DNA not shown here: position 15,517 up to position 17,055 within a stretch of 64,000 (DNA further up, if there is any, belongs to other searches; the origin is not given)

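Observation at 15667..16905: DapL-type LL-diaminopimelate aminotransferase in the map-glnD-(dapD/dapC) slot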

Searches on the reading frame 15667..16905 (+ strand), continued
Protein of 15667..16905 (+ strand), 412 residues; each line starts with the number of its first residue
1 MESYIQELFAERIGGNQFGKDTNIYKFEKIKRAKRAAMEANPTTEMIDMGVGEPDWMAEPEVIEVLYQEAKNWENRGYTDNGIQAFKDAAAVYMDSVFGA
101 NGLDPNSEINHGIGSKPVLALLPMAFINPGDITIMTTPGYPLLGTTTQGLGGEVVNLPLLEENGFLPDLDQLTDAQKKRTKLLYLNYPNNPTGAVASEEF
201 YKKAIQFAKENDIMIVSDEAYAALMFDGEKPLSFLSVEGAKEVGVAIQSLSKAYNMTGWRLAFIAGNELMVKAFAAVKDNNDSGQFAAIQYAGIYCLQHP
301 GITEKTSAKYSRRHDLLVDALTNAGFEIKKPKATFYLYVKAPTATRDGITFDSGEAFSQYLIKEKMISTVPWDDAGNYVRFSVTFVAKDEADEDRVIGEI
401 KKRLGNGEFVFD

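Call 68: search_protein_families(library=ncbifam, proteins=[L012:3659-4894:+, L089:10001-11233:+, L034:10001-11230:+, L055:10001-11230:+, L053:10001-11224:+, L048:10001-11233:+, L020:10001-11227:+, L014:10001-11233:+, L019:10001-11230:+, L047:10001-11227:+], max_evalue=1e-95)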
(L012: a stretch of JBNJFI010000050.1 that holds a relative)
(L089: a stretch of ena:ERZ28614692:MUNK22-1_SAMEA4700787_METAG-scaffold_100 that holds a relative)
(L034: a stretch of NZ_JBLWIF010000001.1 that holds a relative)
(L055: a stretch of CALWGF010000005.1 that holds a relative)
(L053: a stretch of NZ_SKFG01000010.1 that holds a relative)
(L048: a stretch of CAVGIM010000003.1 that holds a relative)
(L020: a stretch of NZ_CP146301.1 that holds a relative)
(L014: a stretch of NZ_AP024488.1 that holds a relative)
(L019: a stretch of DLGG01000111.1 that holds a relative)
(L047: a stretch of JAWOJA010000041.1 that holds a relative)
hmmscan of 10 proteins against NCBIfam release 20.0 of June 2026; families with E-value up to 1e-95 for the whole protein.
L012:3659-4894:+ (412 aa): 3 families
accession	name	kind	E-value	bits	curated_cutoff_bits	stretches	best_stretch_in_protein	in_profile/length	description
NF004937.0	PRK06290.1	equivalog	1.8e-214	712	585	1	1-411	1-410/410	LL-diaminopimelate aminotransferase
TIGR03540.1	DapC_direct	equivalog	7.8e-112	374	593.25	1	25-398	12-381/383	LL-diaminopimelate aminotransferase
NF006756.0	PRK09276.1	subfamily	8.5e-112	373.9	507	1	24-400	13-385/387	LL-diaminopimelate aminotransferase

L089:10001-11233:+ (411 aa): 3 families
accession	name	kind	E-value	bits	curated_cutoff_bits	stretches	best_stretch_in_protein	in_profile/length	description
NF004937.0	PRK06290.1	equivalog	2.9e-215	714.6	585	1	1-411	1-410/410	LL-diaminopimelate aminotransferase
NF006756.0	PRK09276.1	subfamily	2.8e-112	375.5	507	1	25-386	14-371/387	LL-diaminopimelate aminotransferase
TIGR03540.1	DapC_direct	equivalog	1.6e-111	373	593.25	1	25-386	12-369/383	LL-diaminopimelate aminotransferase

L034:10001-11230:+ (410 aa): 4 families
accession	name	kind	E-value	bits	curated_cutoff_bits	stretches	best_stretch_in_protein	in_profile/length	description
NF004937.0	PRK06290.1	equivalog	9.6e-220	729.4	585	1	1-410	2-410/410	LL-diaminopimelate aminotransferase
NF006756.0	PRK09276.1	subfamily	1.1e-114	383.4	507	1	23-399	13-385/387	LL-diaminopimelate aminotransferase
TIGR03540.1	DapC_direct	equivalog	1.6e-114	382.8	593.25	1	24-391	12-375/383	LL-diaminopimelate aminotransferase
NF005977.0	PRK08068.1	subfamily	3.7e-97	326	494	1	37-376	26-359/391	transaminase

L055:10001-11230:+ (410 aa): 3 families
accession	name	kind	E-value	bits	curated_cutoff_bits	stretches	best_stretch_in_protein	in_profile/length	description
NF004937.0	PRK06290.1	equivalog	1e-216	719.4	585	1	1-410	2-410/410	LL-diaminopimelate aminotransferase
TIGR03540.1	DapC_direct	equivalog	2.4e-113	378.9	593.25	1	24-384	12-368/383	LL-diaminopimelate aminotransferase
NF006756.0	PRK09276.1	subfamily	3.5e-113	378.4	507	1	24-384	14-370/387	LL-diaminopimelate aminotransferase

L053:10001-11224:+ (408 aa): 4 families
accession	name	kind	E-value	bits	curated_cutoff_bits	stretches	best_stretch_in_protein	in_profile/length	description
NF004937.0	PRK06290.1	equivalog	1.2e-208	692.8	585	1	1-408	4-410/410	LL-diaminopimelate aminotransferase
NF006756.0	PRK09276.1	subfamily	2e-117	392.4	507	1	22-385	14-373/387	LL-diaminopimelate aminotransferase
TIGR03540.1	DapC_direct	equivalog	8.2e-117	390.3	593.25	1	22-386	12-372/383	LL-diaminopimelate aminotransferase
NF005977.0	PRK08068.1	subfamily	5.8e-97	325.4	494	1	37-386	28-375/391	transaminase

L048:10001-11233:+ (411 aa): 3 families
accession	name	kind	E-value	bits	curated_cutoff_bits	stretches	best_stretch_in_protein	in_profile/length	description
NF004937.0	PRK06290.1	equivalog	1.2e-207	689.6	585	1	1-411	1-410/410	LL-diaminopimelate aminotransferase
NF006756.0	PRK09276.1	subfamily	7e-114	380.7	507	1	25-399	14-384/387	LL-diaminopimelate aminotransferase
TIGR03540.1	DapC_direct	equivalog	1.5e-112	376.3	593.25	1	25-389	12-372/383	LL-diaminopimelate aminotransferase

L020:10001-11227:+ (409 aa): 3 families
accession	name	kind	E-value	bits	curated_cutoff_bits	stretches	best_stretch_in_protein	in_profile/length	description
NF004937.0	PRK06290.1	equivalog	4.1e-207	687.8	585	1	2-409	3-410/410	LL-diaminopimelate aminotransferase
NF006756.0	PRK09276.1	subfamily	1.4e-106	356.7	507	1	24-387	14-374/387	LL-diaminopimelate aminotransferase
TIGR03540.1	DapC_direct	equivalog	1.7e-105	353.1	593.25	1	24-387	12-372/383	LL-diaminopimelate aminotransferase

L014:10001-11233:+ (411 aa): 3 families
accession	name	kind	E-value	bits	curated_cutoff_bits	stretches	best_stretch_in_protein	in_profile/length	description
NF004937.0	PRK06290.1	equivalog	1.9e-208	692.2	585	1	1-411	1-410/410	LL-diaminopimelate aminotransferase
NF006756.0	PRK09276.1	subfamily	7.7e-110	367.4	507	1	24-392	13-377/387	LL-diaminopimelate aminotransferase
TIGR03540.1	DapC_direct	equivalog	8e-110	367.3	593.25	1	25-392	12-375/383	LL-diaminopimelate aminotransferase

L019:10001-11230:+ (410 aa): 3 families
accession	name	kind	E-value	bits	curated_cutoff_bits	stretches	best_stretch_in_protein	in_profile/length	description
NF004937.0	PRK06290.1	equivalog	8e-211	700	585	1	1-410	2-410/410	LL-diaminopimelate aminotransferase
NF006756.0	PRK09276.1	subfamily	4.6e-110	368.2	507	1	24-386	14-372/387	LL-diaminopimelate aminotransferase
TIGR03540.1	DapC_direct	equivalog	2e-108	362.7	593.25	1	24-386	12-370/383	LL-diaminopimelate aminotransferase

L047:10001-11227:+ (409 aa): 3 families
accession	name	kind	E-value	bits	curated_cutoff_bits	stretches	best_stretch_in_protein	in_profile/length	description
NF004937.0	PRK06290.1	equivalog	2.9e-210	698.2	585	1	1-408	1-407/410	LL-diaminopimelate aminotransferase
NF006756.0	PRK09276.1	subfamily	4.9e-113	378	507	1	25-398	14-383/387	LL-diaminopimelate aminotransferase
TIGR03540.1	DapC_direct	equivalog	8.9e-112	373.8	593.25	1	25-392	12-375/383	LL-diaminopimelate aminotransferase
